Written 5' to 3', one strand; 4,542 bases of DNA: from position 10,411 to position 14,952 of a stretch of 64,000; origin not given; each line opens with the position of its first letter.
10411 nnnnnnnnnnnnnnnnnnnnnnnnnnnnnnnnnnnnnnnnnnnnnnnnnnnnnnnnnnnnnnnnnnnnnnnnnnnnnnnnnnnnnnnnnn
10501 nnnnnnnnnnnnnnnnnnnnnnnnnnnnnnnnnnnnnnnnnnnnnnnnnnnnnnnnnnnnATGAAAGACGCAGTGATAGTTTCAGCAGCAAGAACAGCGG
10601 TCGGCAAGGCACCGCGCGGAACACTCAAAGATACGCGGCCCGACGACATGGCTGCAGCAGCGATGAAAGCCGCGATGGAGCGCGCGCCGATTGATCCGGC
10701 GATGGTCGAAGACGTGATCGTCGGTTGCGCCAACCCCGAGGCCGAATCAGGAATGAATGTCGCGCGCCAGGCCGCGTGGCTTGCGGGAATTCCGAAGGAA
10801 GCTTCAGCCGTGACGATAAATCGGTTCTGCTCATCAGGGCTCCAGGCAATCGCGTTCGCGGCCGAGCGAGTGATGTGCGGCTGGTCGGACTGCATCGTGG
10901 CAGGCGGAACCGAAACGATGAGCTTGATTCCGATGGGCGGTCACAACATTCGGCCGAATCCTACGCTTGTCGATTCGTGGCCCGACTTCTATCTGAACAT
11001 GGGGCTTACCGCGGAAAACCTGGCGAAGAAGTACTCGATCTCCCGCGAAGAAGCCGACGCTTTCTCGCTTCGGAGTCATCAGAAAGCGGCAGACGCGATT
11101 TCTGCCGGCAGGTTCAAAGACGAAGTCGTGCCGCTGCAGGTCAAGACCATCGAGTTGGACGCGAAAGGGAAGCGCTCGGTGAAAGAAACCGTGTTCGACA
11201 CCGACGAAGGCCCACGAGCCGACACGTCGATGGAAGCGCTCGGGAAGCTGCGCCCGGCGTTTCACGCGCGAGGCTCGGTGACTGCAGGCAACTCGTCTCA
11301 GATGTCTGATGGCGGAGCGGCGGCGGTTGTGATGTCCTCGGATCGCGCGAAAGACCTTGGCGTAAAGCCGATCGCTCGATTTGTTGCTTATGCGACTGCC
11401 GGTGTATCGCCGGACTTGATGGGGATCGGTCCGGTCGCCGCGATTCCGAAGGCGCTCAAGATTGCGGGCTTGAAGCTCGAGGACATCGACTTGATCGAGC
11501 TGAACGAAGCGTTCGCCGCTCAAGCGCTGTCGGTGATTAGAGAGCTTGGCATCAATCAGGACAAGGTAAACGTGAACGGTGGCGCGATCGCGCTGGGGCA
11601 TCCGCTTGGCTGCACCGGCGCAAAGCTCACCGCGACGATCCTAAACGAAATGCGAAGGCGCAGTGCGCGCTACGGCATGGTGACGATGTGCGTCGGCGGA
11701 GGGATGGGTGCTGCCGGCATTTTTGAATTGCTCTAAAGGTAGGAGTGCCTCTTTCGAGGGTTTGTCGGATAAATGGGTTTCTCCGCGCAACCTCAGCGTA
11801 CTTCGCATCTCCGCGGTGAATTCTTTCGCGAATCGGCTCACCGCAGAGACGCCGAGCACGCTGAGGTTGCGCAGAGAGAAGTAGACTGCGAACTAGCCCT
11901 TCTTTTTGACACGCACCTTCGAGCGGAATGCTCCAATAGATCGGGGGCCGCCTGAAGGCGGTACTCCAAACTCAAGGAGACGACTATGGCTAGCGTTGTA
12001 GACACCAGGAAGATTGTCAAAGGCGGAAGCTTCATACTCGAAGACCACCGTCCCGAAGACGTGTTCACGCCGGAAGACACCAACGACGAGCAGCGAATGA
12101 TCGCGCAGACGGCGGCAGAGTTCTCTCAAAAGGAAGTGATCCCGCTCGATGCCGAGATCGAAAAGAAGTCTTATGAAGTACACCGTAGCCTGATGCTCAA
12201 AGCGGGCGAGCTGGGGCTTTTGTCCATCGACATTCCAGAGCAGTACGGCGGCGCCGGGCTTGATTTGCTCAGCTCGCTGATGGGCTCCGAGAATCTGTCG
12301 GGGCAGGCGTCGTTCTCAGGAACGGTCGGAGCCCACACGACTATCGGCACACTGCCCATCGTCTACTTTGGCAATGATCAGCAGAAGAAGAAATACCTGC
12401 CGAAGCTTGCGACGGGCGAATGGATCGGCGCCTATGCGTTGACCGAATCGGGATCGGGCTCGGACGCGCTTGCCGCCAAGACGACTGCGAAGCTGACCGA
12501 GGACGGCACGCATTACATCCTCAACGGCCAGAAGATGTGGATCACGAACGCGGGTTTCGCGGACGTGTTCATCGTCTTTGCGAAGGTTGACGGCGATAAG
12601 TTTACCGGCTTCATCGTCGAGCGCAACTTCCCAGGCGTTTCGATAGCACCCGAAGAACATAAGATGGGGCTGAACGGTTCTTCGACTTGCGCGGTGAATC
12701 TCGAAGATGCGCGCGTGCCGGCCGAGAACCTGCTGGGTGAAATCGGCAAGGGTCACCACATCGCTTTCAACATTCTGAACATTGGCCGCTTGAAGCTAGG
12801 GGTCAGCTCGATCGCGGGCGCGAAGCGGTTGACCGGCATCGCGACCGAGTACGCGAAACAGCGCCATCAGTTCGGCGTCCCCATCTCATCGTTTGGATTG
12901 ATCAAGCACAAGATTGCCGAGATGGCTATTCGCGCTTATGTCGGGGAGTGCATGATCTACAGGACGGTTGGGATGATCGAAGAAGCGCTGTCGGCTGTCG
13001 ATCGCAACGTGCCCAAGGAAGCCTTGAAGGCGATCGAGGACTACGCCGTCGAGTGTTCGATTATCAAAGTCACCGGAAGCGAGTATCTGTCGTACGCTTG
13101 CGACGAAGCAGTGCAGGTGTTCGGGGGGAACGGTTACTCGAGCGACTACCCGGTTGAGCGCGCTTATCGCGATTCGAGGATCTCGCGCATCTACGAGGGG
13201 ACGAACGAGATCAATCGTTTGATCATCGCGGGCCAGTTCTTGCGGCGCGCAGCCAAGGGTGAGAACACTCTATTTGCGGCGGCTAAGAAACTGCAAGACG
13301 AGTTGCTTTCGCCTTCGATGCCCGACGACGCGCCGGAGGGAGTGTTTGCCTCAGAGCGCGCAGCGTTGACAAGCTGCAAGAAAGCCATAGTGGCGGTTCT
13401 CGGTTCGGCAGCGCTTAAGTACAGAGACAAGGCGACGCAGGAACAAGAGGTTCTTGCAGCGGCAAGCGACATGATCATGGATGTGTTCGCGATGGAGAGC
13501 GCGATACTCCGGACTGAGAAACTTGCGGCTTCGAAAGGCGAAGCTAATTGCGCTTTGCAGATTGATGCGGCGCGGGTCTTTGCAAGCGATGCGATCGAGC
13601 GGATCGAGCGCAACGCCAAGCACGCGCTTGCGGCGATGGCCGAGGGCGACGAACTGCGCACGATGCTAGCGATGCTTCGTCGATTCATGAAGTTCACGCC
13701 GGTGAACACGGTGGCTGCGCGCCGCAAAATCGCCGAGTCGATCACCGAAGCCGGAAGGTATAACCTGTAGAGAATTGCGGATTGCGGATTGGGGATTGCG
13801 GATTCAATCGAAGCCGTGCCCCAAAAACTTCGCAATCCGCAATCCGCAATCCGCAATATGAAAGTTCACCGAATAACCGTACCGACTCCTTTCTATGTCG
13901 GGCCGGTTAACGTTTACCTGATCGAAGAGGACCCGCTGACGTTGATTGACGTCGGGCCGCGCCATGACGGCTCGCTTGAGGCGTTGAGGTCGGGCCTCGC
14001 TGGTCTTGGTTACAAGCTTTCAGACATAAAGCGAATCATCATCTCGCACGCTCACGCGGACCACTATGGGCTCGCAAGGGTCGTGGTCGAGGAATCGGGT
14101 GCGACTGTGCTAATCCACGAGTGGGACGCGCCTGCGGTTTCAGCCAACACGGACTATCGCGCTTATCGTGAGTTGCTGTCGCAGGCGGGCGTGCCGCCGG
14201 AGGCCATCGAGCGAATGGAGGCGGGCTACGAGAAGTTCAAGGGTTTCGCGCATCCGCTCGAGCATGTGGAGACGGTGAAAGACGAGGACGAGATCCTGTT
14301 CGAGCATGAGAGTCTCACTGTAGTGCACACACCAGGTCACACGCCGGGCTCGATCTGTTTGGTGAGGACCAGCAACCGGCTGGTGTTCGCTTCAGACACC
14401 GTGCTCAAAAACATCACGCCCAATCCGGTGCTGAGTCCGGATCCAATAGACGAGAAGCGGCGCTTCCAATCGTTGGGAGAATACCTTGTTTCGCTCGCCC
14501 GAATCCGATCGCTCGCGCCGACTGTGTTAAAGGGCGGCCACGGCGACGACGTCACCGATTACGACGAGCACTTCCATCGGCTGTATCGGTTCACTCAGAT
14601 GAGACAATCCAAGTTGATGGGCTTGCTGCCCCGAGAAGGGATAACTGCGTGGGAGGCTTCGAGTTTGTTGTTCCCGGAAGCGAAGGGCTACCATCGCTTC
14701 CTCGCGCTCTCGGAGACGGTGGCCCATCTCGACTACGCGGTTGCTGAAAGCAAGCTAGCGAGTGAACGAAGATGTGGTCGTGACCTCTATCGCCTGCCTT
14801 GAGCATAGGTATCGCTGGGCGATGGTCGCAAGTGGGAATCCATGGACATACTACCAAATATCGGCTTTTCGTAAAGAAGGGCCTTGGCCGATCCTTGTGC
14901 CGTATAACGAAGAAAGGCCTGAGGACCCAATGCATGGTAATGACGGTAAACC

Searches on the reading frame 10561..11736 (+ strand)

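Call 18: search_protein_families(library=pfam, proteins=[window:10561-11736:+], max_evalue=0.00001)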
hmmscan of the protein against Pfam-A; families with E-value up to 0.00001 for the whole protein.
window:10561-11736:+ (391 aa): 2 families
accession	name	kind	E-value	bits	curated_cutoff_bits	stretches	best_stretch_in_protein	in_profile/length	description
PF00108.29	Thiolase_N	-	1.2e-78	264.5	26.4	1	5-260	2-259/260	Thiolase, N-terminal domain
PF02803.24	Thiolase_C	-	1e-49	167.7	27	1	269-389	2-122/123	Thiolase, C-terminal domain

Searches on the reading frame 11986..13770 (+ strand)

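Call 18: search_protein_families(library=pfam, proteins=[window:11986-13770:+], max_evalue=0.00001)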
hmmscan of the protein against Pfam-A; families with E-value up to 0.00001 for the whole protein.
window:11986-13770:+ (594 aa): 6 families
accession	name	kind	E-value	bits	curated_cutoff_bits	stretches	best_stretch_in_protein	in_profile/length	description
PF00441.29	Acyl-CoA_dh_1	-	2.1e-37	129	22.4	1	254-416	1-147/150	Acyl-CoA dehydrogenase, C-terminal domain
PF02771.21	Acyl-CoA_dh_N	-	9.2e-32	110.2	22.9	1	33-145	1-113/113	Acyl-CoA dehydrogenase, N-terminal domain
PF21263.2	Acyl-CoA-dh_C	-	1.2e-30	106.1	27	1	464-566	2-96/96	Acyl-CoA dehydrogenase, C-terminal domain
PF02770.24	Acyl-CoA_dh_M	-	9.9e-25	87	33.3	1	149-241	1-96/97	Acyl-CoA dehydrogenase, middle domain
PF08028.16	Acyl-CoA_dh_2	-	1.6e-12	48.3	22.7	1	279-407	11-133/134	Acyl-CoA dehydrogenase, C-terminal domain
PF22924.1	ACOX_C_alpha1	-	3.8e-08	33.8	27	1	267-409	7-159/169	Acyl-CoA oxidase, C-alpha1 domain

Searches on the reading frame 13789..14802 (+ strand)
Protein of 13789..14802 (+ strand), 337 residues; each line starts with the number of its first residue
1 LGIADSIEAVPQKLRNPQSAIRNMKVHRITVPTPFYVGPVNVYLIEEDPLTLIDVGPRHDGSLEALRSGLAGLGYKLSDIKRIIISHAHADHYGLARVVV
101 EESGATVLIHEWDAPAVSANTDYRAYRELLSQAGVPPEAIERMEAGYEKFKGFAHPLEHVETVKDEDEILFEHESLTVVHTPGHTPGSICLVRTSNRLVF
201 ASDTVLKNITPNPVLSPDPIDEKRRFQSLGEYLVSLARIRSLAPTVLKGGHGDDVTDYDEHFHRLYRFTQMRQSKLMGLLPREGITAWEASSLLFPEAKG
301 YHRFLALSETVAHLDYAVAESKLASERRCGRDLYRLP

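Call 18: search_protein_families(library=pfam, proteins=[window:13789-14802:+], max_evalue=0.00001)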
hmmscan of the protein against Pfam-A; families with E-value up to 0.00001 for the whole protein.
window:13789-14802:+ (337 aa): 1 family
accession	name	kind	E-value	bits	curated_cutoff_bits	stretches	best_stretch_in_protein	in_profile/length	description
PF00753.33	Lactamase_B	-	6.2e-30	105.1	22.7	1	37-251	3-196/196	Metallo-beta-lactamase superfamily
